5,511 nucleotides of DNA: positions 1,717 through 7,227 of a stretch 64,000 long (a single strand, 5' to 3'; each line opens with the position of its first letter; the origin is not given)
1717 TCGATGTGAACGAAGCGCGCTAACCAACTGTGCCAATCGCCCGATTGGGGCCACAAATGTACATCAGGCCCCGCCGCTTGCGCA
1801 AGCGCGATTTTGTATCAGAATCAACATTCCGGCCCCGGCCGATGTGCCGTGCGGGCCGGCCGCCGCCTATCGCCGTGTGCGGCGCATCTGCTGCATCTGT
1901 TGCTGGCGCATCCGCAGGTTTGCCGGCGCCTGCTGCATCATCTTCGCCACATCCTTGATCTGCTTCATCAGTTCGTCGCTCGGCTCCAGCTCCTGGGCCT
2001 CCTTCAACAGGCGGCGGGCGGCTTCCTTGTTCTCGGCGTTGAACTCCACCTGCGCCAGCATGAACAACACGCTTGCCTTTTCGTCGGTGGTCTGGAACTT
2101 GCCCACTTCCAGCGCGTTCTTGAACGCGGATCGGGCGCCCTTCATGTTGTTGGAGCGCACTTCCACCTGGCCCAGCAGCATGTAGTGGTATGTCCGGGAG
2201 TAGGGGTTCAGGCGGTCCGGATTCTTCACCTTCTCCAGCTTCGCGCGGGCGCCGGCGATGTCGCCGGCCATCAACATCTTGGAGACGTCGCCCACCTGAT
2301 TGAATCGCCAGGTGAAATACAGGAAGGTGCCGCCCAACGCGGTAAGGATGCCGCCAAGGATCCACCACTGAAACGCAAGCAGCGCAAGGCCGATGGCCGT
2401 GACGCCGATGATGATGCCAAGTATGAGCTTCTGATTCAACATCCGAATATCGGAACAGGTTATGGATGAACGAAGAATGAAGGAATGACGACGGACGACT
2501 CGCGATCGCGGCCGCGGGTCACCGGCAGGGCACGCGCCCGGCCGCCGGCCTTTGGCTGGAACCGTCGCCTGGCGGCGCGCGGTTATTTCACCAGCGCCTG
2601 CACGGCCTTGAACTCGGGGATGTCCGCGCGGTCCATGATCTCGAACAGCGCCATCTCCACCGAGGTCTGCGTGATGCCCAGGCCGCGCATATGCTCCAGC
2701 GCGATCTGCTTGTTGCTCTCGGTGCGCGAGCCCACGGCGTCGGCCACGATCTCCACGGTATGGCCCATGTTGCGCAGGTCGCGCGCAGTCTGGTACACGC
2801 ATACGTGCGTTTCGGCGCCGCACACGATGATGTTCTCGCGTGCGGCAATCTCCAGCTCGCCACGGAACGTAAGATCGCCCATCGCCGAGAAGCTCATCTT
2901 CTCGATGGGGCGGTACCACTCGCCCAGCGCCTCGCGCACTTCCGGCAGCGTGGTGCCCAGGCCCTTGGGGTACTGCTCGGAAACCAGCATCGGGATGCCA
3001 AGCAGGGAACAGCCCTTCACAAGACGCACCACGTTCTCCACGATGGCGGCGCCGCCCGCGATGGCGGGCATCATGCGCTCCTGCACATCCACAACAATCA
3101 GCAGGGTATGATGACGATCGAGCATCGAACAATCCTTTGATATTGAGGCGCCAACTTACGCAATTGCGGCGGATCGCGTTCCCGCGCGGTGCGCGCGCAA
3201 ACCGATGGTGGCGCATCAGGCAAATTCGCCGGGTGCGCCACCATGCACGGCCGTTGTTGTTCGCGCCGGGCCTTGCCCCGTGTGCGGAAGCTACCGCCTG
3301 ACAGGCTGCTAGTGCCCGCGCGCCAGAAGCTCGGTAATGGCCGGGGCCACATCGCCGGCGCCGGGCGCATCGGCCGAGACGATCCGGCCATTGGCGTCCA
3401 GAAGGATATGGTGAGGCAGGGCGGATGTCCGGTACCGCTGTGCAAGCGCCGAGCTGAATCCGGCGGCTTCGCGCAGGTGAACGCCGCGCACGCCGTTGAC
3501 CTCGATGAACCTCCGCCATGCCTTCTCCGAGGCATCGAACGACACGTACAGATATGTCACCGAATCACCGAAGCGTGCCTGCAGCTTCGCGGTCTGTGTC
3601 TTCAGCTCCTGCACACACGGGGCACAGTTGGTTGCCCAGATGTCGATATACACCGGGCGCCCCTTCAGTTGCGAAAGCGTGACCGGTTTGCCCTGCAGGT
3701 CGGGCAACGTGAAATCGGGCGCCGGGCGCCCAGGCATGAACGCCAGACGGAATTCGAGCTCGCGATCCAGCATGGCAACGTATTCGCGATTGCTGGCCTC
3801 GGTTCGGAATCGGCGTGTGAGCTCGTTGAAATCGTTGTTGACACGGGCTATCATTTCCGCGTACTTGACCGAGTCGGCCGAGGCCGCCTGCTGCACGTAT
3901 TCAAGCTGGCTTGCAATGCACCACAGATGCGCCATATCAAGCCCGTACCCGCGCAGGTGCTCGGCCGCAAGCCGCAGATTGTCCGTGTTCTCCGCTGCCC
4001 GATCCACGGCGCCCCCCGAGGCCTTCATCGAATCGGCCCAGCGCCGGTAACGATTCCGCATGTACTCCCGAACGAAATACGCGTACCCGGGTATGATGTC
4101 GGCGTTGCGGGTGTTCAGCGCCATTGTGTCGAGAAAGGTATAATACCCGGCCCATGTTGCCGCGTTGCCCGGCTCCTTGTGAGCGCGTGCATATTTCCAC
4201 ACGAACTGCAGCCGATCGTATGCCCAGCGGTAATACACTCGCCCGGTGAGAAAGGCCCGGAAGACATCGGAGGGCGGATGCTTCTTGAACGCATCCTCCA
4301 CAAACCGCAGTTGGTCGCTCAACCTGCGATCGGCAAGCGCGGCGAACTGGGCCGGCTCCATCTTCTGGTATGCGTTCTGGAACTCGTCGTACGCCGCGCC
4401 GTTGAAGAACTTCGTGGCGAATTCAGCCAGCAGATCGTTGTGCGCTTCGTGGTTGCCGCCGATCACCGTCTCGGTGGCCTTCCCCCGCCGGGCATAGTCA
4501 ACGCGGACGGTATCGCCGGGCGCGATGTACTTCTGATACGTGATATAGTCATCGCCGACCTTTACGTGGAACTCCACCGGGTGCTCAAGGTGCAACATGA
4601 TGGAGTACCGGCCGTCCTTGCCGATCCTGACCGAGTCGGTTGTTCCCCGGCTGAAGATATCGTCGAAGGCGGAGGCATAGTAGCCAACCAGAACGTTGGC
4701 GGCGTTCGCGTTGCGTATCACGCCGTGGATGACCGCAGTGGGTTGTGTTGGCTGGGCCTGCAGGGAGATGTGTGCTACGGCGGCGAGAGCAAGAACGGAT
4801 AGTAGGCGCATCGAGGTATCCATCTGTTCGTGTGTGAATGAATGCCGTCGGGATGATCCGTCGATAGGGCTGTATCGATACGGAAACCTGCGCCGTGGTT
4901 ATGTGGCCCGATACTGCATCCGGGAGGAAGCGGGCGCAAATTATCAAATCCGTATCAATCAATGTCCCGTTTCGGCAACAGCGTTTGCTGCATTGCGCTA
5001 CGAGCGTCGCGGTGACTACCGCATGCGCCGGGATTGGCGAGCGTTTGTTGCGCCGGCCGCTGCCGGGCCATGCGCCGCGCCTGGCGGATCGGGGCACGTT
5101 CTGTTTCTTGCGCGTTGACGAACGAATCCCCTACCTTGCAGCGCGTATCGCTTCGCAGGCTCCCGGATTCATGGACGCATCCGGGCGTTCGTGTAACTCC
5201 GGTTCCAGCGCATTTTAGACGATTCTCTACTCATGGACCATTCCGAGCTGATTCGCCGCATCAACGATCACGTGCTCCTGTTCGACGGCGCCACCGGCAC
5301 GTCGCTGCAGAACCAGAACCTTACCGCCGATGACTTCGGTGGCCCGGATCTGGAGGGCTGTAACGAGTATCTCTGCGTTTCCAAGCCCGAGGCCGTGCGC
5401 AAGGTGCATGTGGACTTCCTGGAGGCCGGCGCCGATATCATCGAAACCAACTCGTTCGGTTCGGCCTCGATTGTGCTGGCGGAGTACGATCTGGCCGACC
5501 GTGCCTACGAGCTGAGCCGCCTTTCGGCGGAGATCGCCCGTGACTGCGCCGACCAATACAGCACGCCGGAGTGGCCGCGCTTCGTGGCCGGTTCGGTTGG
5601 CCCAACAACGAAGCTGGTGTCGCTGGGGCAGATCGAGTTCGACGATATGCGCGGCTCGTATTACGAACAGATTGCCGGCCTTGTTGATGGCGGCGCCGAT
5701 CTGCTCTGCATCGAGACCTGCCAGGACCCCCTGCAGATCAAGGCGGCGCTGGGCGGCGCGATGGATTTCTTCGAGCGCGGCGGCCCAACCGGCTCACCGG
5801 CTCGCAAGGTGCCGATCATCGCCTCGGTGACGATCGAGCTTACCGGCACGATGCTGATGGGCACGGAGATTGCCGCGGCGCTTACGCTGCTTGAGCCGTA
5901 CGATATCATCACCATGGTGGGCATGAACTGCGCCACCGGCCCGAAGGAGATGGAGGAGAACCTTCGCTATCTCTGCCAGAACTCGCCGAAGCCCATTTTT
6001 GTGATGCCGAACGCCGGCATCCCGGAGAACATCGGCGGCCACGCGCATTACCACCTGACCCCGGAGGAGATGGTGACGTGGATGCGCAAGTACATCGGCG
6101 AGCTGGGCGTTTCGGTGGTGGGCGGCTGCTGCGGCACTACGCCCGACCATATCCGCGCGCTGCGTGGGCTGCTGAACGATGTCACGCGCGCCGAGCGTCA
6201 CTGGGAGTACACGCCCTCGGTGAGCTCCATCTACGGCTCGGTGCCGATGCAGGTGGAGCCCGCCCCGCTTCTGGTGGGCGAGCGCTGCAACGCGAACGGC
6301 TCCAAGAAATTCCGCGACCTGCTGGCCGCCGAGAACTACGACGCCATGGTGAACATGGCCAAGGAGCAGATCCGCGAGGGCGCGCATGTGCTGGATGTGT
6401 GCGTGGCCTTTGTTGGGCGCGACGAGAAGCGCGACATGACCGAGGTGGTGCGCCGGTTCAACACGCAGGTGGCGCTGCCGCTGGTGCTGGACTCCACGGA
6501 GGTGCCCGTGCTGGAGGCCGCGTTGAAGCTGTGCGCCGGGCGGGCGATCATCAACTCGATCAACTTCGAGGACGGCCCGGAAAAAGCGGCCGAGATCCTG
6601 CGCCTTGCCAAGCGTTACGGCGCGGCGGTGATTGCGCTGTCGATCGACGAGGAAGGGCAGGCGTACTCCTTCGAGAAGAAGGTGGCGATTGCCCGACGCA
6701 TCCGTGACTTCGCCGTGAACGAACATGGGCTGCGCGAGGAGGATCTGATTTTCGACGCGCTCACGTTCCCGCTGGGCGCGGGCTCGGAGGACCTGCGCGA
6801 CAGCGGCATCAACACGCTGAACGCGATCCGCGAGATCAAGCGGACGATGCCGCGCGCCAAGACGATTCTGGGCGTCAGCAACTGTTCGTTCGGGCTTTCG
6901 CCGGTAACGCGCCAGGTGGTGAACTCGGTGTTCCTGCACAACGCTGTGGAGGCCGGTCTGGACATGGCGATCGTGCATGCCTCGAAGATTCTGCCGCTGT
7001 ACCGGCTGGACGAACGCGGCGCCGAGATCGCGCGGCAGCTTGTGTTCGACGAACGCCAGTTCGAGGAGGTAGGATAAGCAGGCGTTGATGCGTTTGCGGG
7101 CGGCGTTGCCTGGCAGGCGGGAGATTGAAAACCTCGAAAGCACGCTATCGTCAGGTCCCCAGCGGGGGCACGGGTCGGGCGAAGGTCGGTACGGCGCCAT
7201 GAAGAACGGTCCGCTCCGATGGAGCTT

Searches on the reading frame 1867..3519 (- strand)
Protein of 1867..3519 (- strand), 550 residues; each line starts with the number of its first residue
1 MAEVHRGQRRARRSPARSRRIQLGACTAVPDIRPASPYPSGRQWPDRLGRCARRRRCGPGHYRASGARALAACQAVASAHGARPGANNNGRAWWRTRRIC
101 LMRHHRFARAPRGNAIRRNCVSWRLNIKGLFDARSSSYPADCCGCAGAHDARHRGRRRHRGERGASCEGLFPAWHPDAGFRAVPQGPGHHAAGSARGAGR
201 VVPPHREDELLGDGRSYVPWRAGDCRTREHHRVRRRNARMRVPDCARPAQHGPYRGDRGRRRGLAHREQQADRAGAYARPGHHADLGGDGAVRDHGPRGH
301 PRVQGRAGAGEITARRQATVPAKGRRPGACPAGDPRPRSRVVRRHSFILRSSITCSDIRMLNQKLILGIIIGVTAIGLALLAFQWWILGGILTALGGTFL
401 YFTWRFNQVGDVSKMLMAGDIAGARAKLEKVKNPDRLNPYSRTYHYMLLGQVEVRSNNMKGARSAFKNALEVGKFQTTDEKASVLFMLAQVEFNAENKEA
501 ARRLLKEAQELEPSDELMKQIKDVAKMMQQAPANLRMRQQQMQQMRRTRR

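Call 69: search_protein_families(library=pfam, proteins=[window:1867-3519:-], max_evalue=0.001)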
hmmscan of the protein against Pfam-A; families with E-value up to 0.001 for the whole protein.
window:1867-3519:- (550 aa): 4 families
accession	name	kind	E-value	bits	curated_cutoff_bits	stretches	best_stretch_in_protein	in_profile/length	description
PF07719.23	TPR_2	-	3.7e-06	27.1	27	0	482-515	1-34/34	Tetratricopeptide repeat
PF13428.12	TPR_14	-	7.2e-05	23.5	23.5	0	484-517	3-36/44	Tetratricopeptide repeat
PF13432.12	TPR_16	-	0.00022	22.1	32.7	1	448-515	2-64/65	Tetratricopeptide repeat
PF13424.12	TPR_12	-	0.00023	21.7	30.1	1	446-510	6-73/77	Tetratricopeptide repeat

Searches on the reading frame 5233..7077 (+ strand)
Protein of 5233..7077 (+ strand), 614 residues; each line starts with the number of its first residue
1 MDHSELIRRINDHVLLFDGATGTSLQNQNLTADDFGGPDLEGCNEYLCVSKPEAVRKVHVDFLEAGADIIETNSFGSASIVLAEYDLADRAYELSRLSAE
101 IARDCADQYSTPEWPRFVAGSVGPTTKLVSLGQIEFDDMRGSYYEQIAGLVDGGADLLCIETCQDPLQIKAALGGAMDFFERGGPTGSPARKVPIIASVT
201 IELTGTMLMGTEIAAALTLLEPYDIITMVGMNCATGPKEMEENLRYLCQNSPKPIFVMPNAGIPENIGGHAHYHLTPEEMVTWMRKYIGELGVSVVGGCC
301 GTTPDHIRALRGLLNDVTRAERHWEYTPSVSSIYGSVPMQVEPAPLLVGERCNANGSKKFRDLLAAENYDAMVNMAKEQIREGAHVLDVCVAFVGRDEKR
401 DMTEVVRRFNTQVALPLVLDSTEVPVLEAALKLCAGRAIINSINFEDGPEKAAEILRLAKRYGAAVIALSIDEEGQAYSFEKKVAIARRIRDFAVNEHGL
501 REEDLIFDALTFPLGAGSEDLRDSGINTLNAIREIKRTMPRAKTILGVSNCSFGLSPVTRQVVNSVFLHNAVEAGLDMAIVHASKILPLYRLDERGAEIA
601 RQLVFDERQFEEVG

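Call 69: search_protein_families(library=pfam, proteins=[window:5233-7077:+], max_evalue=0.001)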
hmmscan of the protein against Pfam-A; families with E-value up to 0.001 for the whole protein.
window:5233-7077:+ (614 aa): 4 families
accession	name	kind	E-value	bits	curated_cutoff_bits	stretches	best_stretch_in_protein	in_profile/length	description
PF02574.22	S-methyl_trans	-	3.2e-83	280.3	22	1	15-311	1-280/283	Homocysteine S-methyltransferase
PF00809.28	Pterin_bind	-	1.1e-42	146.8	25.5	1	349-582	1-244/244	Pterin binding enzyme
PF03599.22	CdhD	-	8.7e-05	21.9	24.8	1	367-520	50-187/387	CO dehydrogenase/acetyl-CoA synthase delta subunit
PF00977.27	His_biosynth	-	0.00066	19.6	23.6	0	366-486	28-137/228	Histidine biosynthesis protein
